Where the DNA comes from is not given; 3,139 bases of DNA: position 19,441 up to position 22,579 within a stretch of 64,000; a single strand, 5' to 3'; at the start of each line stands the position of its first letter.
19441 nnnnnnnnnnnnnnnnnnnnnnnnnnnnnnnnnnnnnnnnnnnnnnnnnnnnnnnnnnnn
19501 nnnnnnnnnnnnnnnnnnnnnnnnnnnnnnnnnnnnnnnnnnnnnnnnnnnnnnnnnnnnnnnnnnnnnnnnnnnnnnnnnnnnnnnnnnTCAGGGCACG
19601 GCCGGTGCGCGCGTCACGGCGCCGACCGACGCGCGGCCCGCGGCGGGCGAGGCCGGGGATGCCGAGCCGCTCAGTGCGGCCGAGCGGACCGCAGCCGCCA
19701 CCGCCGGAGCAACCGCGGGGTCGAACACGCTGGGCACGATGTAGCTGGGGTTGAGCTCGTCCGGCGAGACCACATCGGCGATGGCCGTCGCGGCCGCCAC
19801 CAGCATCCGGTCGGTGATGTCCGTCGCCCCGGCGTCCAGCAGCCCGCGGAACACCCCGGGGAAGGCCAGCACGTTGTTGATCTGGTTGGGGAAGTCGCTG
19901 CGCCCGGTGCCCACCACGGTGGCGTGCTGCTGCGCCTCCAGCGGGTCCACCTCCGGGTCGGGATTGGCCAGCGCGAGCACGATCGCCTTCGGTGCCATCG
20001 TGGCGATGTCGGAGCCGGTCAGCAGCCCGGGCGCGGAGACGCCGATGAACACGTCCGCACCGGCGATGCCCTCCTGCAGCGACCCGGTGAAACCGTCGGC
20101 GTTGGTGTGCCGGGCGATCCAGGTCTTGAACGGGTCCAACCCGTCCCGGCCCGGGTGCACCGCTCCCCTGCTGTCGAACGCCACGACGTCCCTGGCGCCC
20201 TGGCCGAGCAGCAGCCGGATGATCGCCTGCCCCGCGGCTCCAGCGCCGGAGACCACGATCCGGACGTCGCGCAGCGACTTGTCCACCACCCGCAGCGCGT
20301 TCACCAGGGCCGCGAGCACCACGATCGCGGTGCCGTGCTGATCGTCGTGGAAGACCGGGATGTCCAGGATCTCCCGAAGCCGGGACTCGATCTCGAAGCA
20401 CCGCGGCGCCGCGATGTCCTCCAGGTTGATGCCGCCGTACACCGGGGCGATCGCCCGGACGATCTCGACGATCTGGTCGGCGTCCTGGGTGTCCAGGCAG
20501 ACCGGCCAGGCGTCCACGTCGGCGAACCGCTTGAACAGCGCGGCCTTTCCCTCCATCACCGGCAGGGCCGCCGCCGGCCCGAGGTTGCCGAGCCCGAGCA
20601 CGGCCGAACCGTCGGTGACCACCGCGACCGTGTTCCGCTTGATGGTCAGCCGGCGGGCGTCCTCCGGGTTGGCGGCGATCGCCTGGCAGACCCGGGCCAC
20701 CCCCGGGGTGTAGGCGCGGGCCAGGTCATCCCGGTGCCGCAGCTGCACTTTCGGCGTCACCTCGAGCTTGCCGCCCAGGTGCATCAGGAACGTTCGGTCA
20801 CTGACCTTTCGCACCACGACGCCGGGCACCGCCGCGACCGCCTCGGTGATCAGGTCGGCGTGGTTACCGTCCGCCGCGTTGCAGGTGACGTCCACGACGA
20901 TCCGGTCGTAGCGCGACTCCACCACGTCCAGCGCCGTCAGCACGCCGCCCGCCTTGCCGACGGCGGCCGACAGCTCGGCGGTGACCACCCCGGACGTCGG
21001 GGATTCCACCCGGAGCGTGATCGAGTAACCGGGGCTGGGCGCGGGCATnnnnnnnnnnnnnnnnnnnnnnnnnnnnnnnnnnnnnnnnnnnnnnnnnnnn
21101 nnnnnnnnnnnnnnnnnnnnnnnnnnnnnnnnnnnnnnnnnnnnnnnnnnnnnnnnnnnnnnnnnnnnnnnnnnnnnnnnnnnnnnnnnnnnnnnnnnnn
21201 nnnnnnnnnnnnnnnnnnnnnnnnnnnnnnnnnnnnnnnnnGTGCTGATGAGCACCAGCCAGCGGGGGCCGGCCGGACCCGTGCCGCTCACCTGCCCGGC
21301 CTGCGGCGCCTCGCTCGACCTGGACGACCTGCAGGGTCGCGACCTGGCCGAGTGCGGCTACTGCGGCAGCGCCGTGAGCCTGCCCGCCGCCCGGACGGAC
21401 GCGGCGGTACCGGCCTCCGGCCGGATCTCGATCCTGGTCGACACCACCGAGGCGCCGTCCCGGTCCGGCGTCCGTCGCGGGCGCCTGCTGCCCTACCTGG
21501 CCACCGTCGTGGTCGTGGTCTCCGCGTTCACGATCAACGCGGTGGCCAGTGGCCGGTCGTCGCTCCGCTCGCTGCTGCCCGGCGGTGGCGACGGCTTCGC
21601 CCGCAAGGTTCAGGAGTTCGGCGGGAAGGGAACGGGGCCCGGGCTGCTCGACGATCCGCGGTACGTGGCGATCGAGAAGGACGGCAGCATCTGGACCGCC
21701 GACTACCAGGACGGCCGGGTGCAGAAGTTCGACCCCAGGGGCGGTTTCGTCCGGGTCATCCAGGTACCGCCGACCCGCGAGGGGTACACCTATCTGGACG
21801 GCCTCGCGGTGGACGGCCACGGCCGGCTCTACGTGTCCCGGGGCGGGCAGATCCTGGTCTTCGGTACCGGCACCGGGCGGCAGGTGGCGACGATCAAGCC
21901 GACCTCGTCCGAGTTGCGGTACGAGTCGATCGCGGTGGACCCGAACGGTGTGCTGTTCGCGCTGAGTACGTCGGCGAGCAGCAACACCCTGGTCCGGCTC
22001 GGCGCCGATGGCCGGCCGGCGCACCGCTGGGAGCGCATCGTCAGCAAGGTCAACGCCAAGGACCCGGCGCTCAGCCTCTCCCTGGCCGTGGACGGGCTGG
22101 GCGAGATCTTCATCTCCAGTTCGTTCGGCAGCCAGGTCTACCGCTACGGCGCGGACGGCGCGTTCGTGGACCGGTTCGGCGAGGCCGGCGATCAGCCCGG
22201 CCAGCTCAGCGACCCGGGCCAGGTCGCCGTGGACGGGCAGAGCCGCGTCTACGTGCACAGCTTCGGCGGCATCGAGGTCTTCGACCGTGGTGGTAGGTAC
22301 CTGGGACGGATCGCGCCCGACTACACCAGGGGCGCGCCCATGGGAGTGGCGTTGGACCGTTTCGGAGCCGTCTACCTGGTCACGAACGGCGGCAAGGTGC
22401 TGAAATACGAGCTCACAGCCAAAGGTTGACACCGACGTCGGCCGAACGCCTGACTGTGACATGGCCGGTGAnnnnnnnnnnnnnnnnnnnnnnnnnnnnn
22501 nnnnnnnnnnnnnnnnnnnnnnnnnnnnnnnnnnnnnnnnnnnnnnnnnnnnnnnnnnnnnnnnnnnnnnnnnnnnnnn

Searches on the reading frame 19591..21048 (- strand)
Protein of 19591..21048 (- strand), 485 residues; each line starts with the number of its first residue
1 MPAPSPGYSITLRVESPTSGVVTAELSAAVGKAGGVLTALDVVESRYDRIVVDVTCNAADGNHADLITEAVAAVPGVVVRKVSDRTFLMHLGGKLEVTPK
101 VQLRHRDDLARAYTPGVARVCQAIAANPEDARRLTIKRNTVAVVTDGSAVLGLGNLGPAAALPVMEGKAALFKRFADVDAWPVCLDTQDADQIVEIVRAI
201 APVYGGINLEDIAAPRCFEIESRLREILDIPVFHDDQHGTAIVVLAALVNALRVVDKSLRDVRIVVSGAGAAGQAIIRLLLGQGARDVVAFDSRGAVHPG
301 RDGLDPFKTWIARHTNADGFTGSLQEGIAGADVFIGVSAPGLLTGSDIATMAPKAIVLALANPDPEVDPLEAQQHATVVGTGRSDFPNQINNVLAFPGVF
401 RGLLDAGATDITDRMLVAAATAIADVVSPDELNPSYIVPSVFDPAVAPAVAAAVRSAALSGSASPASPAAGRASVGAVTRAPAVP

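Call 68: search_protein_families(library=pfam, proteins=[window:19591-21048:-], max_evalue=0.001)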
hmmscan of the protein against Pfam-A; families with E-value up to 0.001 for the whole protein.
window:19591-21048:- (485 aa): 3 families
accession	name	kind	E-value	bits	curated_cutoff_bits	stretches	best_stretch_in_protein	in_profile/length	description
PF00390.24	malic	-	7.6e-31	107.8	23.1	1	94-225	3-182/182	Malic enzyme, N-terminal domain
PF03949.21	Malic_M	-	2.1e-24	86.7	23.5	1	239-457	3-256/258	Malic enzyme, NAD binding domain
PF00208.27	ELFV_dehydrog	-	1.1e-05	25.8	23.4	1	237-305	7-75/241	Glutamate/Leucine/Phenylalanine/Valine dehydrogenase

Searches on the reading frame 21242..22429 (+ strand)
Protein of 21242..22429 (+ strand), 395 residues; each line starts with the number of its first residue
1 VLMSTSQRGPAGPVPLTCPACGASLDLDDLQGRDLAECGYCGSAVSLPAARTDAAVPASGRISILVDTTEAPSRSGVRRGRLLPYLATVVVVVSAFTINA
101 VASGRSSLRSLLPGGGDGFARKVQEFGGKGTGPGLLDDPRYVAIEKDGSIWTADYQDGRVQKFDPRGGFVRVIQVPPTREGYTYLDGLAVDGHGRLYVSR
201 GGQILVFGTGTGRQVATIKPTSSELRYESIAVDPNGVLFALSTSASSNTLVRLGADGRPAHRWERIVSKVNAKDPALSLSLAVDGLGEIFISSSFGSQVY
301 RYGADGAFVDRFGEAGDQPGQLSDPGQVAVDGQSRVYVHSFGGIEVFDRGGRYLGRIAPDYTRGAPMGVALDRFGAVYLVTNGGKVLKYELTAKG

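Call 68: search_protein_families(library=pfam, proteins=[window:21242-22429:+], max_evalue=0.001)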
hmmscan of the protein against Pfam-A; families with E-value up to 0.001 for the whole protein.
window:21242-22429:+ (395 aa): 4 families
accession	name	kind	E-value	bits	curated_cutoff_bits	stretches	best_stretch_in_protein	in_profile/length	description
PF08450.18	SGL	-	2.9e-08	34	26.3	1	143-177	190-224/246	SMP-30/Gluconolactonase/LRE-like region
PF01436.27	NHL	-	5e-05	23.6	20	0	137-163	2-28/28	NHL repeat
PF20067.5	SSL_N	-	0.00016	21.9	18.9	0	141-160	25-43/46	Strictosidine synthase-like, N-terminal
PF06739.17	SBBP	-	0.00038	20.8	20.5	0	183-198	13-28/38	Beta-propeller repeat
